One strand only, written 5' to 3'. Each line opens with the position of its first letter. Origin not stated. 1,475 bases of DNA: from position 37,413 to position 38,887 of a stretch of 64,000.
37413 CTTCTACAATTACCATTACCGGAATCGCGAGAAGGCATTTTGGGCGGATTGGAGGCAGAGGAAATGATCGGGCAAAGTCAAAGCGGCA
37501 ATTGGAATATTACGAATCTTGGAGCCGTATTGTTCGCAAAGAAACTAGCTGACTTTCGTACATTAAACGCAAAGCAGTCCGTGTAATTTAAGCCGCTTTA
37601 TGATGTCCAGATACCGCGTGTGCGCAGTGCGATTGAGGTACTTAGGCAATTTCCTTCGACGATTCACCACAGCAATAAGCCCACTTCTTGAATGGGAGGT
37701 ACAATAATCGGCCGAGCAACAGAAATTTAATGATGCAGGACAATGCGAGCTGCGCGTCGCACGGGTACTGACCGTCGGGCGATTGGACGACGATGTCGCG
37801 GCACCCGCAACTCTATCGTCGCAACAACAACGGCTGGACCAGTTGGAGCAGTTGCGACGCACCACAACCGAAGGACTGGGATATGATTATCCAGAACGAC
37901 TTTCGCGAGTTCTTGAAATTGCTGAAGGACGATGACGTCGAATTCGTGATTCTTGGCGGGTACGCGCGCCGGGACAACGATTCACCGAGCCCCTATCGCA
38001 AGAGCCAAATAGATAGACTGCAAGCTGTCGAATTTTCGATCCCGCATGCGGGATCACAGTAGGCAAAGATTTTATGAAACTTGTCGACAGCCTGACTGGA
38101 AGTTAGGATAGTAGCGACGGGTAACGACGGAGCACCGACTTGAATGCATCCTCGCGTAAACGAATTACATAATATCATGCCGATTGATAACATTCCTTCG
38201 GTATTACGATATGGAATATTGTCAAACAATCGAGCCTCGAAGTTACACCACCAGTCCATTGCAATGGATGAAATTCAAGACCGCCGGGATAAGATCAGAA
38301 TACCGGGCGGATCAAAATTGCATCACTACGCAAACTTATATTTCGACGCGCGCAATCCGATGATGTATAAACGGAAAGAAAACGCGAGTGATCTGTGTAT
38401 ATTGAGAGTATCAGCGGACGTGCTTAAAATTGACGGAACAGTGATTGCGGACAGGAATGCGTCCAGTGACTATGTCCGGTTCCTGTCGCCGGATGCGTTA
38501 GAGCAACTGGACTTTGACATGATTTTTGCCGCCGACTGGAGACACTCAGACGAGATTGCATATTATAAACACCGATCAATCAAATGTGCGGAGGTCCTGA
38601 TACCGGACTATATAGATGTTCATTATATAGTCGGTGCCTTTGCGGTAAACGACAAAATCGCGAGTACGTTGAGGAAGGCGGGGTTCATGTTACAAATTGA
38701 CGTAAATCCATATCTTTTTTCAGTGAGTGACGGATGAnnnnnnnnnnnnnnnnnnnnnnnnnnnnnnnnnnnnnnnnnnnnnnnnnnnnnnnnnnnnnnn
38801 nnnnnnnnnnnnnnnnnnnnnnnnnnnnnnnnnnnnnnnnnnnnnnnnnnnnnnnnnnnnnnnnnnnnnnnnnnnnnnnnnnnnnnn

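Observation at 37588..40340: DarT-DarG toxin-antitoxin module in a decayed 2.6-kb island bounded by a duplicated rpsO 3' end and containing tRNA-Met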

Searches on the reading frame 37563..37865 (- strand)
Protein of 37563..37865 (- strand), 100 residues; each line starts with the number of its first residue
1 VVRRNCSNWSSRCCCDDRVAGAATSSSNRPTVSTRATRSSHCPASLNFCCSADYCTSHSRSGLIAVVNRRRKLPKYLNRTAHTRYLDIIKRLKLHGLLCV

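Call 5: search_protein_families(library=pfam, proteins=[window:37563-37865:-], max_evalue=0.01)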
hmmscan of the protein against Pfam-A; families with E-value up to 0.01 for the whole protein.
window:37563-37865:- (100 aa): 1 family
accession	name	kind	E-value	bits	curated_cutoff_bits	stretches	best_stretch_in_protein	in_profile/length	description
PF00312.27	Ribosomal_S15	-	4.5e-08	33.6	31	1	58-94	44-80/81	Ribosomal protein S15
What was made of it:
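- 37584..37695 (-): Left copy of the repeat: an rpsO pseudogene fragment (codons 49-85 only, with no start and without the last two codons or the stop). Pfam S15 at 4.5e-8 on the ORF that contains it (call 5).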

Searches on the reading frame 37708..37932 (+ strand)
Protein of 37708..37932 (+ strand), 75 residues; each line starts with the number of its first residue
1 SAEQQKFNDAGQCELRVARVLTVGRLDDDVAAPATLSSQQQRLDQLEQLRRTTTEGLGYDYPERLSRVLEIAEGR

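Call 51: search_protein_families(library=pfam, proteins=[window:37708-37932:+], max_evalue=1)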
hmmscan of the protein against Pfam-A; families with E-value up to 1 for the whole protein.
seq(75 aa): 2 families
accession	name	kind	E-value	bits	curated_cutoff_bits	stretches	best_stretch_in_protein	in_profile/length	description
PF08954.16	Trimer_CC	-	0.034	14.2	27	1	22-48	20-47/52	Trimerisation motif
PF17806.6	SO_alpha_A3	-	0.12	13.1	23.1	1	26-61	8-43/87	Sarcosine oxidase A3 domain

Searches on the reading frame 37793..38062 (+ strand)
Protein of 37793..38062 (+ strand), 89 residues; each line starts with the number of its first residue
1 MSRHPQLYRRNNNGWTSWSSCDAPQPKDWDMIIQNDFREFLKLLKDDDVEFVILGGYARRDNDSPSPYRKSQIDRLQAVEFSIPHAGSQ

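Call 5: search_protein_families(library=pfam, proteins=[window:37793-38062:+], max_evalue=0.01)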
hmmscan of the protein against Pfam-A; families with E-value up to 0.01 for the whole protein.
window:37793-38062:+ (89 aa): 0 families

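Call 7: search_protein_families(library=padloc, proteins=[window:37793-38062:+], max_evalue=0.01)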
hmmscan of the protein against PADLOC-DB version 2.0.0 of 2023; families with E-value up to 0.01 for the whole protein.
window:37793-38062:+ (89 aa): 0 families

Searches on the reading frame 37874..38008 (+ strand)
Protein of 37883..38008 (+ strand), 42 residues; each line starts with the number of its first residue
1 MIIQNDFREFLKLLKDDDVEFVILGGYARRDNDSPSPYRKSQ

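Call 51: search_protein_families(library=pfam, proteins=[window:37883-38008:+], max_evalue=1)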
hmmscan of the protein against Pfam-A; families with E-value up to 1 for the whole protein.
seq(42 aa): 0 families

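Call 52: search_protein_families(library=ncbifam, proteins=[window:37883-38008:+], max_evalue=0.1)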
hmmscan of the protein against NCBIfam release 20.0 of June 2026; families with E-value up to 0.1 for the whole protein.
seq(42 aa): 0 families

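Call 53: search_dna_similar(query=window:37874-37987:+, collection=plasmids, mode=protein, max_evalue=10, max_rows=12)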
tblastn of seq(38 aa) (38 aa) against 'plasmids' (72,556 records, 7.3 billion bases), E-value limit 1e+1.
Records with a match: 10; places in all: 10; records where one place covers at least 80% of the query: 7.
Best place of each record, by identity: <60% 10.
By first word of the organism name: Synechocystis 7; Staphylococcus 1; Geminocystis 1; Annamia 1.
By predicted mobility (MOB-suite, as given by PLSDB): non-mobilizable 9; mobilizable 1.
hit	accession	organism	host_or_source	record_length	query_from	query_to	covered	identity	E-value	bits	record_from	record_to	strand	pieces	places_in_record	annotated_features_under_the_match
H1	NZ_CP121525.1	Staphylococcus epidermidis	Homo sapiens,Forehead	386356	2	30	76%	48.4%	7e+0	29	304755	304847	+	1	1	ATP phosphoribosyltransferase regulatory subunit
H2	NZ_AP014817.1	Geminocystis sp. NIES-3708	-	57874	5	38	89%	35.3%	6e-1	32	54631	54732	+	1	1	hypothetical protein | toxin secretion, membrane fusion protein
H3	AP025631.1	Annamia dubia NIES-4383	-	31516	3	31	76%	41.4%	2e-1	34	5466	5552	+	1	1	hypothetical protein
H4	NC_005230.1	Synechocystis sp. PCC 6803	-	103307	3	38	95%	33.3%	6e-2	35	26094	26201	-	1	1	hypothetical protein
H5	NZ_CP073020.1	Synechocystis sp. PCC 6803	cell culture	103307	3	38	95%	33.3%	6e-2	35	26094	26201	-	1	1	none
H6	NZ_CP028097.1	Synechocystis sp. IPPAS B-1465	axenic culture,Synechocystis sp. GT-L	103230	3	38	95%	33.3%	6e-2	35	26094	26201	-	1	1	none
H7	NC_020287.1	Synechocystis sp. PCC 6803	-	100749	3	38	95%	33.3%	6e-2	35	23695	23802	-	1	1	none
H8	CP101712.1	Synechocystis sp. B12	cell culture,mangrove water from the ...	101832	3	38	95%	30.6%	3e+0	30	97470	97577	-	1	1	none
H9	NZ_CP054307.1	Synechocystis sp. PCC 7338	cell culture,Tidal pool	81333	3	38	95%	27.8%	2e+0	31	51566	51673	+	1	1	none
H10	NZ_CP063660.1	Synechocystis sp. PCC 7339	cell culture,Tidal pool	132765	3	31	76%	34.5%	7e+0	30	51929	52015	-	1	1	none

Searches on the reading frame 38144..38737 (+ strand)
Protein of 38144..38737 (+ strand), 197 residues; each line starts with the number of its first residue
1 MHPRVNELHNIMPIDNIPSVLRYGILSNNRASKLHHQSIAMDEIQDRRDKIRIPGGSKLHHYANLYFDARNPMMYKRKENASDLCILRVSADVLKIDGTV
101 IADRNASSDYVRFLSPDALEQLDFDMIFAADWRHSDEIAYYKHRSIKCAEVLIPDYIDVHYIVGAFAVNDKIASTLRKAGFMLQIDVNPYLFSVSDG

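Call 5: search_protein_families(library=pfam, proteins=[window:38144-38737:+], max_evalue=0.01)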
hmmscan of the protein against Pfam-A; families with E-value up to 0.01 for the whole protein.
window:38144-38737:+ (197 aa): 1 family
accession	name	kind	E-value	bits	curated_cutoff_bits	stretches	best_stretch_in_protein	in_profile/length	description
PF14487.12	DarT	-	4.1e-38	131.6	22.5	1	11-179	3-182/201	ssDNA thymidine ADP-ribosyltransferase, DarT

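Call 7: search_protein_families(library=padloc, proteins=[window:38144-38737:+], max_evalue=0.01)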
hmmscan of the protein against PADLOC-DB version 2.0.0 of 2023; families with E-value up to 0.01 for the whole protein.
window:38144-38737:+ (197 aa): 1 family
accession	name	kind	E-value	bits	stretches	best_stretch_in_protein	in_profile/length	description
PDLC02991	DarT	-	3.8e-38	129.3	1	4-189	8-192/196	-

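Call 18: search_solved_structures(query=window:38144-38737:+, show_alignments=2, max_evalue=0.001)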
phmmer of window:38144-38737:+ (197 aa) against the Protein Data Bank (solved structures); distinct sequences matched with E-value up to 0.001: 2.
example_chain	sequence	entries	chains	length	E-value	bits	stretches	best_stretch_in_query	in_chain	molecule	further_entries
7omu_AAA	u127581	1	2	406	1.1e-17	67.9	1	1-186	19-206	Macro domain-containing protein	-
7omv_AAA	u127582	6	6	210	5.4e-12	49.3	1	2-143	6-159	DarT domain-containing protein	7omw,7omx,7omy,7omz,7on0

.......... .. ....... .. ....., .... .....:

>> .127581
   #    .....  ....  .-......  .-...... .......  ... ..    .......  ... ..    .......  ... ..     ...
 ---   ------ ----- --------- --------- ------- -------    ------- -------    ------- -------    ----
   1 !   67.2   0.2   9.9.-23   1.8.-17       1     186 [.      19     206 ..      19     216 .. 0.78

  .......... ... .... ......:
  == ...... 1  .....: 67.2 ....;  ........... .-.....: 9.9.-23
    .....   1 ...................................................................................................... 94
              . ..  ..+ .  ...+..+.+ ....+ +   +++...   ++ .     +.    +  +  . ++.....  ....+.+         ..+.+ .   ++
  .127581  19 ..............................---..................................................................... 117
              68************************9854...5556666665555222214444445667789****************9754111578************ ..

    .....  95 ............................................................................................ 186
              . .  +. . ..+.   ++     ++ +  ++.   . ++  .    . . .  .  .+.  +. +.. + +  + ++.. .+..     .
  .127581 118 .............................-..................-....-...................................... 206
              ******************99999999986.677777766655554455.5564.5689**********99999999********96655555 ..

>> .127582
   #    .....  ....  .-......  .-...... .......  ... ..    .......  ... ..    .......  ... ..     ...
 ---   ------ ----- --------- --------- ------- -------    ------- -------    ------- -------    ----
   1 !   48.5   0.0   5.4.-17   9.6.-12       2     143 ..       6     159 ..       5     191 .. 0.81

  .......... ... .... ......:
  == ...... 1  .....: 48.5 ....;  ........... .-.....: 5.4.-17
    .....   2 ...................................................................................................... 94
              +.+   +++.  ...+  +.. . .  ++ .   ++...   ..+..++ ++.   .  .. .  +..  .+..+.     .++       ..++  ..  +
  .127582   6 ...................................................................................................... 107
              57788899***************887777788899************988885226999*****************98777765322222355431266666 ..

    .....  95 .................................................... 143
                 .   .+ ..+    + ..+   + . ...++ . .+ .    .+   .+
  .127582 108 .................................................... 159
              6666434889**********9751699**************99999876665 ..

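Call 52: search_protein_families(library=ncbifam, proteins=[window:38144-38737:+], max_evalue=0.1)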
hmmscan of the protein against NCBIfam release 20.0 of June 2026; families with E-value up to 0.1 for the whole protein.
window:38144-38737:+ (197 aa): 1 family
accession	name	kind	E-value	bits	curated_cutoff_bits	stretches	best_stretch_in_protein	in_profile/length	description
NF048013.1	toxin_DarT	equivalog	6.6e-33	114.1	150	1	8-189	1-200/204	type II toxin-antitoxin system toxin DNA ADP-ribosyl transferase DarT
